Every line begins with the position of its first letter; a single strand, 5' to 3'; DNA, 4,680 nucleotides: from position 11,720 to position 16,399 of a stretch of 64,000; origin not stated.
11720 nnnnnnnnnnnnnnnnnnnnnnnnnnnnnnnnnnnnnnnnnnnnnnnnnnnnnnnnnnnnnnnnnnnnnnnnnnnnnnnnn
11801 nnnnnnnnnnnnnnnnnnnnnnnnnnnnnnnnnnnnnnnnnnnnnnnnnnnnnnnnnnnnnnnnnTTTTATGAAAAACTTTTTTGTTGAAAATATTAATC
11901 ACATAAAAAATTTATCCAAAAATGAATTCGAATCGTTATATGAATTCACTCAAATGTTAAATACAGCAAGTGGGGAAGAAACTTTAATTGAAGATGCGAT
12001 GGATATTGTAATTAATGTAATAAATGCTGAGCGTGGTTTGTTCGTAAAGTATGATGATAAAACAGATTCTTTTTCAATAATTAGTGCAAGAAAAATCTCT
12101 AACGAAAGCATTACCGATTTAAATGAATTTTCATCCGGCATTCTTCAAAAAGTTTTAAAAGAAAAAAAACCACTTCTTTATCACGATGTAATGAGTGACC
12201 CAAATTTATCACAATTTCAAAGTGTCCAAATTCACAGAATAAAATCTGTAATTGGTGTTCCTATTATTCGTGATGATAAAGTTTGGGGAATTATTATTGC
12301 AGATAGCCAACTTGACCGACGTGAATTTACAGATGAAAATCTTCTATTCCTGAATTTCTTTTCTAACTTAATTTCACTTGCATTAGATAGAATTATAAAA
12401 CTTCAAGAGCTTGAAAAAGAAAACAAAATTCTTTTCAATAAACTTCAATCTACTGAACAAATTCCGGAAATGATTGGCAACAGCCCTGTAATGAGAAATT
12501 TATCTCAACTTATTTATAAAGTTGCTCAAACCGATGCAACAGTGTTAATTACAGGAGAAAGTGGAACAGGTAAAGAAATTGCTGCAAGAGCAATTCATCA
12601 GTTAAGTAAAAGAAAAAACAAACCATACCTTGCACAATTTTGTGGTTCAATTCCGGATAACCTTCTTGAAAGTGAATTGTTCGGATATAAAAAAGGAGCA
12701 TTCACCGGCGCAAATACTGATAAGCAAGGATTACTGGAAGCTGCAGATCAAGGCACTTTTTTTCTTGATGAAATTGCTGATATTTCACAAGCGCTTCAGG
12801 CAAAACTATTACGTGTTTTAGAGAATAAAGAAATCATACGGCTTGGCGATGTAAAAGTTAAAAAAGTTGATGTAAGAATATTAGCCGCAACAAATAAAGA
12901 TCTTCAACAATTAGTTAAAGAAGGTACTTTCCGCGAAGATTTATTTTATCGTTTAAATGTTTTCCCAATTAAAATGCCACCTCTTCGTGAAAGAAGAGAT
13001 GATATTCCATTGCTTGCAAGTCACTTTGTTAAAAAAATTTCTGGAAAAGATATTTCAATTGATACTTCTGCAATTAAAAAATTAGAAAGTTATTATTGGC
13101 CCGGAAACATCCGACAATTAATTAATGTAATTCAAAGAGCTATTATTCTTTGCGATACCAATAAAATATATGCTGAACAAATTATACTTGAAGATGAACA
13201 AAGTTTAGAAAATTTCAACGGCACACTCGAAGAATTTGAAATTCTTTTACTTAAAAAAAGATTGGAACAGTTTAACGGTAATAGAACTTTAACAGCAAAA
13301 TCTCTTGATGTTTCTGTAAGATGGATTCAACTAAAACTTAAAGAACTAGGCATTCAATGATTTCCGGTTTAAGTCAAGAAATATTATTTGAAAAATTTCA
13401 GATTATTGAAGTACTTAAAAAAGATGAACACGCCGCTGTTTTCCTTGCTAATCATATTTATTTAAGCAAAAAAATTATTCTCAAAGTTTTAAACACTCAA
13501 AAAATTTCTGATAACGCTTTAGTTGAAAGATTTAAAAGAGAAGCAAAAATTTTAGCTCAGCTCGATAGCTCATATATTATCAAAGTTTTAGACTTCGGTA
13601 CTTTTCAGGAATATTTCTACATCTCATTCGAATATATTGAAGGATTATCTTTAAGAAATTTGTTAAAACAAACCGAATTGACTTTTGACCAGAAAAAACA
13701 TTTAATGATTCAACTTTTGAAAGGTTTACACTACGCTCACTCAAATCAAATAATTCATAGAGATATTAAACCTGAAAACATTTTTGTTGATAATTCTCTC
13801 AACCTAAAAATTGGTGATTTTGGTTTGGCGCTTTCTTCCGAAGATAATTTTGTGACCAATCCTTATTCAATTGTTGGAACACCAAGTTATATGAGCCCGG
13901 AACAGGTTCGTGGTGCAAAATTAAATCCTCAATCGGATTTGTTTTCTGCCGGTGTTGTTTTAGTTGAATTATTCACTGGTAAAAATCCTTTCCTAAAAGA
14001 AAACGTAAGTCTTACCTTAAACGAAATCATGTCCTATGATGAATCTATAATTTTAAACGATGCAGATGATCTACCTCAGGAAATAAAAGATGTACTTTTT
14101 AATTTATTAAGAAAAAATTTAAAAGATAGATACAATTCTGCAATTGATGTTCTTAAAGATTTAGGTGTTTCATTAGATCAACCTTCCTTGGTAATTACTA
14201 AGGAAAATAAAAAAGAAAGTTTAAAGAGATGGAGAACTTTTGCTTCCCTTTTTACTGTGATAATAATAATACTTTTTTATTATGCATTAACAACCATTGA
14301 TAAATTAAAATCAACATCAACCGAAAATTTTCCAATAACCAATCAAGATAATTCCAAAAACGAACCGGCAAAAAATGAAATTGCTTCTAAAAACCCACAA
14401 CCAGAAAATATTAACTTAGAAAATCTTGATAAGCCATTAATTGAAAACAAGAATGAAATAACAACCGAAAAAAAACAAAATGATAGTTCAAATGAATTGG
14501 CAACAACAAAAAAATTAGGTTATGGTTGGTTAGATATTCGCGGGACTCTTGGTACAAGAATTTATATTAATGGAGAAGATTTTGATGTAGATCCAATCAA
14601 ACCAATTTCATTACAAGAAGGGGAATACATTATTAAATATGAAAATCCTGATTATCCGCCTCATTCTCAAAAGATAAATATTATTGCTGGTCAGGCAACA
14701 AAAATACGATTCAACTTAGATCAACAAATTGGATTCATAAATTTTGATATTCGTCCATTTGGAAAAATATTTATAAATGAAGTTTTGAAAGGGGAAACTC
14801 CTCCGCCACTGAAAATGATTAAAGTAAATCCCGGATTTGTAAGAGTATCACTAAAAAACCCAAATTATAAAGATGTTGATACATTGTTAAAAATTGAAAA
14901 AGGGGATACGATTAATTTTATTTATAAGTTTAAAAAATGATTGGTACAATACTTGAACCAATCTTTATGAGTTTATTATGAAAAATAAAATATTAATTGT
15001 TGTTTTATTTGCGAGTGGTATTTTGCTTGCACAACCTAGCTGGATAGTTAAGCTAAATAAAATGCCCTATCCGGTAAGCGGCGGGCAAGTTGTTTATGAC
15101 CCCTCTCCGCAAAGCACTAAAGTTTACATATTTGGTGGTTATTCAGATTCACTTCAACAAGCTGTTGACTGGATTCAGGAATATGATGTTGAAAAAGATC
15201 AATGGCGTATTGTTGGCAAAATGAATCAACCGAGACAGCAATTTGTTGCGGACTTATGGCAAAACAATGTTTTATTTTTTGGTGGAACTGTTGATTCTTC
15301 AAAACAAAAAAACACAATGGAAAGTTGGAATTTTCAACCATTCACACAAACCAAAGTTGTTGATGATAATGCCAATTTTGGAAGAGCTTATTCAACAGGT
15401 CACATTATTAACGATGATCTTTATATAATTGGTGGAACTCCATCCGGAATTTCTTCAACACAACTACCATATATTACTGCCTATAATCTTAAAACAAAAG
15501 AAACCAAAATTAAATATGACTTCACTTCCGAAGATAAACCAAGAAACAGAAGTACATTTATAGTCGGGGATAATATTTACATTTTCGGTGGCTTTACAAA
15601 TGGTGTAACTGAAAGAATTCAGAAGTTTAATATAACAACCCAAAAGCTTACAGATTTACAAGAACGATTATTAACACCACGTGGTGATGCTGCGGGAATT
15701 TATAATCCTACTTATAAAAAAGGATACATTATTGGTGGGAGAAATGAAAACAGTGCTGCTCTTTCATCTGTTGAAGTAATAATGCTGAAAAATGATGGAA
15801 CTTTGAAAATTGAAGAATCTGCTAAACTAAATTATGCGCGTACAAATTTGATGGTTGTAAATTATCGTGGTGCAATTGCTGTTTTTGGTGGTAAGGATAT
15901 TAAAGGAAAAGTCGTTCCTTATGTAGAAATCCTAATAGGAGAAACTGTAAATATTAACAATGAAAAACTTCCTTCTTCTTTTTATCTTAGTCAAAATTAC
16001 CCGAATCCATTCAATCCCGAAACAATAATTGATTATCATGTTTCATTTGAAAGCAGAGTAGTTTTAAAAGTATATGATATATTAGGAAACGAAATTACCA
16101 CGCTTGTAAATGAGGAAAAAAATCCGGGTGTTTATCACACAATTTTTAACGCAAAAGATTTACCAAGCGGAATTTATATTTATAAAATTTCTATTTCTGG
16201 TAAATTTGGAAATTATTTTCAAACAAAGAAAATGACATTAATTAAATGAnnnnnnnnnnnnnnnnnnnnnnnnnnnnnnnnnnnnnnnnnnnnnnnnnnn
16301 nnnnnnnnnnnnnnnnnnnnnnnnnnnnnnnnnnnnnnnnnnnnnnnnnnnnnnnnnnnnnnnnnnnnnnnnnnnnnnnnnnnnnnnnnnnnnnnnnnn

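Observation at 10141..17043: Five-gene envelope signalling operon pairing a GAF sigma-54 activator with a membrane Ser/Thr kinase and a T9SS Kelch protein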

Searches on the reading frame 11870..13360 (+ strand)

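Call 3: search_protein_families(library=pfam, proteins=[window:11870-13360:+], max_evalue=0.01)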
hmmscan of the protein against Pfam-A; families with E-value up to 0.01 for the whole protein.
window:11870-13360:+ (496 aa): 13 families
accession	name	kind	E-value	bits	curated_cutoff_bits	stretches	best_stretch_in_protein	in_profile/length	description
PF00158.32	Sigma54_activat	-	6.2e-70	234.7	20.2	1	201-367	1-167/168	Sigma-54 interaction domain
PF14532.12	Sigma54_activ_2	-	5.4e-24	85.4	25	1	202-372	1-138/138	Sigma-54 interaction domain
PF25601.1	AAA_lid_14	-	5e-21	74.8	27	1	373-439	1-71/87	AAA+ ATPase lid domain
PF13185.12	GAF_2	-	1e-15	58.6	28.6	1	35-173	3-136/136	GAF domain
PF01590.32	GAF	-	7.4e-14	52.9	22.4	1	37-172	3-133/133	GAF domain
PF07728.20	AAA_5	-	8.1e-07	29.6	22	1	225-343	2-123/139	AAA domain (dynein-related subfamily)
PF13492.12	GAF_3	-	5.9e-05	23.9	27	1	38-174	4-129/129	GAF domain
PF02954.25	HTH_8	-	0.00011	22.3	22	1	452-492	1-41/42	Bacterial regulatory protein, Fis family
PF01078.27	Mg_chelatase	-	0.00036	20.4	20.3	0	280-323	93-136/207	Magnesium chelatase, subunit ChlI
PF20030.5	bpMoxR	-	0.0004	20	27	1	215-342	24-145/205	MoxR domain in the MoxR-vWA-beta-propeller ternary systems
PF07724.20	AAA_2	-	0.0006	20.3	27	1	223-350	4-132/166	AAA domain (Cdc48 subfamily)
PF13245.12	AAA_19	-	0.0011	19.6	25.1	1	219-328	8-126/134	AAA domain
PF00493.29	MCM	-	0.0048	16.5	23.3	0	220-344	55-174/224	MCM P-loop domain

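Call 57: search_protein_families(library=ncbifam, proteins=[window:11870-13360:+], max_evalue=0.01)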
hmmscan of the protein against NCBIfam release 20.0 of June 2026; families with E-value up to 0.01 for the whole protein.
window:11870-13360:+ (496 aa): 32 families (the best 25 are shown)
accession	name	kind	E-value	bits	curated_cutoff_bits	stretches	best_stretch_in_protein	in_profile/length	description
TIGR01817.1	nifA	equivalog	1.6e-115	386.9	528.85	1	19-448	3-448/534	nif-specific transcriptional activator NifA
NF003451.0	PRK05022.1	equivalog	1.9e-102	343.6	476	1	120-444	108-438/512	nitric oxide reductase transcriptional regulator NorR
NF008469.0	PRK11361.1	equivalog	1.1e-101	340.8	714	1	168-496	112-457/461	acetoacetate metabolism transcriptional regulator AtoC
NF041552.1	TF_PrdR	equivalog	5.6e-100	335.3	795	1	38-491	137-574/577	sigma-54 dependent transcriptional regulator PrdR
TIGR02915.1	PEP_resp_reg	equivalog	2.3e-97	326.6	502.6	1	165-482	106-431/445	PEP-CTERM-box response regulator transcription factor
TIGR01818.1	ntrC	equivalog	3.6e-90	303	558.6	1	190-438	125-377/463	nitrogen regulation protein NR(I)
NF038308.1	RNA_repair_RtcR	equivalog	2e-87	294.2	650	1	196-444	177-438/530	RNA repair transcriptional activator RtcR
NF011958.0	PRK15429.1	equivalog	3.3e-86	290.4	830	1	93-432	263-616/692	formate hydrogenlyase transcriptional activator FlhA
NF050807.1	TransRegFlbDCaul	equivalog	1.6e-85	287.7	750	1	198-445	117-368/454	sigma-54-dependent transcriptional regulator FlbD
TIGR02329.1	propionate_PrpR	equivalog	1.6e-84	284.5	499.2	1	189-483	202-517/526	propionate catabolism operon regulatory protein PrpR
NF011953.0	PRK15424.1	equivalog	4e-83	279.9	703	1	171-486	188-529/538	propionate catabolism operon regulatory protein PrpR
NF041906.1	V4R_TF_MobR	exception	5.3e-83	279.3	999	1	172-471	204-510/544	phenol degradation transcriptional regulator MobR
NF049963.1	RespRegFlgRCampy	domain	3.3e-82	276.7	750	1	173-492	110-426/429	fla regulon two-component system response regulator FlgR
NF011695.0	PRK15115.1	equivalog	1.1e-81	274.9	763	1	200-477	136-420/445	two-component system response regulator GlrR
NF041946.1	LuxO_transreg_Vib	equivalog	9.2e-79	265.4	800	1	175-438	111-376/463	quorum-sensing sigma-54 dependent transcriptional regulator LuxO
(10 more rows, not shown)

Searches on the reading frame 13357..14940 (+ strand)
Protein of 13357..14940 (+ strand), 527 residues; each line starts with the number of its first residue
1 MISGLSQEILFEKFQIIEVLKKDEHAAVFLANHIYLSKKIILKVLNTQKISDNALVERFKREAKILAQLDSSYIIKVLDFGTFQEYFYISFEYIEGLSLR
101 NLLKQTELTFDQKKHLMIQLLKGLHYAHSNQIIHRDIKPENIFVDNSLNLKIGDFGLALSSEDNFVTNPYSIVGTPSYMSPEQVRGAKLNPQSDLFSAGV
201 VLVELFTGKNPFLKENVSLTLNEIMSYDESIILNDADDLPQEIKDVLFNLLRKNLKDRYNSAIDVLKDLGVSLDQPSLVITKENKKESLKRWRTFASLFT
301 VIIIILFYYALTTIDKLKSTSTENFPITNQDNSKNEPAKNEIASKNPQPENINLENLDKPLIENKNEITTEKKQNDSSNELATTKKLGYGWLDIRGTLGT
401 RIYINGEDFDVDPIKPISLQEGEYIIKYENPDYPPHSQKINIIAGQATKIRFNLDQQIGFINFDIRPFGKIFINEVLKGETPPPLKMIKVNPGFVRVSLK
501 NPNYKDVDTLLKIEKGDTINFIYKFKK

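Call 3: search_protein_families(library=pfam, proteins=[window:13357-14940:+], max_evalue=0.01)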
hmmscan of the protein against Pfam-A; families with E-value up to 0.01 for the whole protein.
window:13357-14940:+ (527 aa): 6 families
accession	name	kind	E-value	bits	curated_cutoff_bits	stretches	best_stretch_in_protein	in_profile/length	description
PF00069.31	Pkinase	-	5.1e-51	174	31.7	1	26-260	13-253/263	Protein kinase domain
PF07714.23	PK_Tyr_Ser-Thr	-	4.2e-33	115.2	23.1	1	27-259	14-249/258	Protein tyrosine and serine/threonine kinase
PF08308.17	PEGA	-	9.3e-11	41.9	20.8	2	470-527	14-69/71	PEGA domain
PF14531.12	Kinase-like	-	0.0014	18.4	25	0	113-166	147-200/289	Kinase-like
PF03109.22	ABC1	-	0.0018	17.9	22.9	1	91-167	147-223/244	ABC1 atypical kinase-like domain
PF01636.29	APH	-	0.002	18.3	23.2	0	51-122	32-102/239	Phosphotransferase enzyme family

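Call 8: find_related_loci(query=window:13357-14940:+, collection=genome_contigs, flank=8000)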
Query window:13357-14940:+ (527 aa) in genome_contigs; peptide patterns used: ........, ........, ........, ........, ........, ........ (x = any residue, [..] = any of these).
214 stretches matched a pattern; 31 encode a relative of the query (tblastn E <= 1e-3); 31 distinct loci.
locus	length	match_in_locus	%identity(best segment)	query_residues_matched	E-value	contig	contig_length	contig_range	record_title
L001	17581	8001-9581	85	1-527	0e+0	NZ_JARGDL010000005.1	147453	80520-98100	Stygiobacter electus strain 09-Me 5, whole genome shotgun sequence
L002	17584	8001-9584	59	1-527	0e+0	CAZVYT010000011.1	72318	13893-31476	MAG TPA_asm: uncultured Melioribacter sp. isolate binchicken_co266_133 genome assembly, contig: NODE_800_length_72318_co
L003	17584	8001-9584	59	1-527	0e+0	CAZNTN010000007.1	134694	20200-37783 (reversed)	MAG TPA_asm: uncultured Melioribacter sp. isolate binchicken_co266_264 genome assembly, contig: NODE_307_length_134694_c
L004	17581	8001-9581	58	1-527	0e+0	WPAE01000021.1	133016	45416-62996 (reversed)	MAG: Ignavibacteria bacterium isolate X2_MaxBin.003 scaffold_391, whole genome shotgun sequence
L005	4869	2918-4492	59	1-527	0e+0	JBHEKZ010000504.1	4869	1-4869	MAG: Melioribacteraceae bacterium isolate bin.740 k141_7125928, whole genome shotgun sequence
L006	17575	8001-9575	57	1-527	0e+0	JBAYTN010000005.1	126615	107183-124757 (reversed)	MAG: Melioribacteraceae bacterium isolate SO_2016_LW3_1 scaffold00205_LW162_2016, whole genome shotgun sequence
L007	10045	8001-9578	57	1-526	0e+0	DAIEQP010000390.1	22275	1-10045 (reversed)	MAG TPA_asm: Ignavibacteria bacterium isolate clean1190 k141_2380815, whole genome shotgun sequence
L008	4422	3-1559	55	2-527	0e+0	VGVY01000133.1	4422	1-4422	MAG: Ignavibacteria bacterium isolate K_DeepCast_100m_m2_176 K_DeepCast_100m_m2_176_Ga0194127_10032475, whole genome sho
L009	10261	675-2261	54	2-526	2e-177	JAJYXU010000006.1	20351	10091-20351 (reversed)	MAG: Bacteroidetes bacterium isolate FK3.bin67 NODE_5203_length_20351_cov_3.522597, whole genome shotgun sequence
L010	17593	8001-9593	54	2-526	2e-175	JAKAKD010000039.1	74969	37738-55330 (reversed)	MAG: Bacteroidetes bacterium isolate WY4.bin45 NODE_362_length_74969_cov_17.850057, whole genome shotgun sequence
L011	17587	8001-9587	55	2-526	3e-174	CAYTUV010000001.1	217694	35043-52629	MAG TPA_asm: uncultured Melioribacter sp. isolate binchicken_co191_177 genome assembly, contig: NODE_52_length_217694_co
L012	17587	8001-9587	56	2-527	2e-174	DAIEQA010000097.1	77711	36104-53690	MAG TPA_asm: Ignavibacteriales bacterium isolate clean1178 k141_3561637, whole genome shotgun sequence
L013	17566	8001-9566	55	2-526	1e-173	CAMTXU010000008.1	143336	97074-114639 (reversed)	MAG: uncultured Ignavibacteriae bacterium isolate G04_MAG_00033 genome assembly, contig: G04_MAG_00033_000000000022, who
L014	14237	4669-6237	54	2-527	5e-173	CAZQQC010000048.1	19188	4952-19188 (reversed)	MAG TPA_asm: uncultured Melioribacter sp. isolate SRP093762_co1_172 genome assembly, contig: NODE_1718_length_19188_cov_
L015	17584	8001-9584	53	2-525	2e-170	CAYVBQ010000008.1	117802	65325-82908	MAG TPA_asm: uncultured Melioribacter sp. isolate SRP302447_co1_415 genome assembly, contig: NODE_569_length_117802_cov_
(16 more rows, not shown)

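Call 57: search_protein_families(library=ncbifam, proteins=[window:13357-14940:+], max_evalue=0.01)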
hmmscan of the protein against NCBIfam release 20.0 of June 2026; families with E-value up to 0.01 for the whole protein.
window:13357-14940:+ (527 aa): 19 families
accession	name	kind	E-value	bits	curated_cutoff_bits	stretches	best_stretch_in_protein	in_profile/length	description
NF033483.0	PknB_PASTA_kin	equivalog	4.9e-72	243.7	450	1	8-276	3-272/563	Stk1 family PASTA domain-containing Ser/Thr kinase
NF047741.1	antiphage_MADS6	equivalog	6.9e-44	150.4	460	2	98-283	284-471/612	methylation-associated defense system protein kinase MAD6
TIGR03903.1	TOMM_kin_cyc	equivalog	3.2e-40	137.9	705.75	1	37-266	3-241/1267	TOMM system kinase/cyclase fusion protein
NF052427.1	StpK7MSMEG_1200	equivalog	3.3e-35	121.6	900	1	11-324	6-323/601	serine/threonine protein kinase StpK7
NF009651.0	PRK13184.1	equivalog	8.5e-30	103.4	839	1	12-273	2-291/932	serine/threonine-protein kinase PknD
NF038150.1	lanthi_synth_IV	equivalog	6.2e-23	81.1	650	1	8-267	185-451/851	class IV lanthionine synthetase LanL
NF033442.0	BREX_PglW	equivalog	3e-17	61.7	990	1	10-253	510-746/1391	BREX system serine/threonine kinase PglW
NF053615.1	SerThrKinAfsKStmc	equivalog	3.9e-17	62.2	1300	1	28-259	29-255/809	protein serine/threonine kinase AfsK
NF043056.1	T4SS_LegK1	equivalog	1.4e-15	56.9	550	1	106-259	183-345/516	Dot/Icm T4SS effector kinase LegK1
NF038151.1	lanthi_synth_III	equivalog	7e-13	47.9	575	1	14-214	222-431/833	class III lanthionine synthetase LanKC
NF058632.1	SerThrKinPrkT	equivalog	1.9e-10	40.3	280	1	13-276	22-265/322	serine/threonine protein kinase PrkT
TIGR03724.2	arch_bud32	equivalog_domain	3.3e-08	33.3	125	1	39-162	20-135/193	KEOPS complex kinase/ATPase Bud32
NF011461.0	PRK14879.1-2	equivalog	1.2e-06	28.4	372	1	18-163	6-151/225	Kae1-associated kinase Bud32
NF007174.0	PRK09605.1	equivalog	1.2e-06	27.3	447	1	36-162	360-477/535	bifunctional N(6)-L-threonylcarbamoyladenine synthase/serine/threonine protein kinase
NF011463.0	PRK14879.1-4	equivalog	3.9e-06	26.5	188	1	18-161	21-163/237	Kae1-associated kinase Bud32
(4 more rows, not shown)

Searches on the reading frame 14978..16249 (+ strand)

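Call 3: search_protein_families(library=pfam, proteins=[window:14978-16249:+], max_evalue=0.01)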
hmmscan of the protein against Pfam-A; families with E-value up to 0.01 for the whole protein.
window:14978-16249:+ (423 aa): 11 families
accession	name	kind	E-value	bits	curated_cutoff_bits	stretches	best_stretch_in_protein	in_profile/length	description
PF24681.1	Kelch_KLHDC2_KLHL20_DRC7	-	2.2e-24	86.4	50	2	28-205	46-221/221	KLHDC2/KLHL20/DRC7 Kelch-repeats domain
PF24981.1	Beta-prop_ATRN-LZTR1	-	3.9e-22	79.3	50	2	148-306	1-168/289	Attractin/LZTR1 beta-propeller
PF01344.31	Kelch_1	-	4.5e-20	71.3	20.1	1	47-83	12-46/46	Kelch motif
PF13964.12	Kelch_6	-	7.5e-20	70.6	25.3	2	48-86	13-50/50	Kelch motif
PF13418.12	Kelch_4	-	1.2e-18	67.2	21.6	1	234-272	1-38/49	Galactose oxidase, central domain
PF13415.12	Kelch_3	-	4e-11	43.2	22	1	48-86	3-40/48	Galactose oxidase, central domain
PF07646.21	Kelch_2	-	8.1e-10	38.6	21.3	0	47-82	12-47/48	Kelch motif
PF25210.1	Kelch_FKB95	-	2.4e-08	34.4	70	0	48-152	44-148/268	FKB95, Kelch-repeats domain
PF18962.6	Por_Secre_tail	-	7.2e-08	33.1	27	1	341-407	2-65/75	Secretion system C-terminal sorting domain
PF24996.1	NANM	-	1.4e-06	27.9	45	0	139-258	11-128/350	N-acetylneuraminate epimerase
PF13854.13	Kelch_HCF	-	6.4e-06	26.1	113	1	36-116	189-270/345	Host cell factor, Kelch-repeats domain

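Call 57: search_protein_families(library=ncbifam, proteins=[window:14978-16249:+], max_evalue=0.01)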
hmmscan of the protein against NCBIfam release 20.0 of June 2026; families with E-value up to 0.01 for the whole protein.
window:14978-16249:+ (423 aa): 6 families
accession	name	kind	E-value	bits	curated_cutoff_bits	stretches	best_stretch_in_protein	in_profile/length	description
TIGR04183.1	Por_Secre_tail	domain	8.1e-08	32.1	23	1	341-409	2-63/72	T9SS type A sorting domain-containing protein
NF038113.1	T9SSA_dep_M36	equivalog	2.7e-07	29.2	885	1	339-406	794-857/869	T9SS-dependent M36 family metallopeptidase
NF010730.0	PRK14131.1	subfamily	3.3e-07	29.4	416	0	140-258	41-159/384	N-acetylneuraminate epimerase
NF052323.1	T9SSA_dep_M6i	equivalog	7.4e-07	27.5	600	1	340-407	960-1027/1043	T9SS-dependent M6-like inactivated metalloprotease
TIGR03548.1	mutarot_permut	subfamily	7.3e-06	25.3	243.2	1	114-228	90-202/323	cyclically-permuted mutarotase family protein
TIGR03547.1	muta_rot_YjhT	subfamily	5e-05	22.6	256.35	0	69-111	295-337/346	YjhT family mutarotase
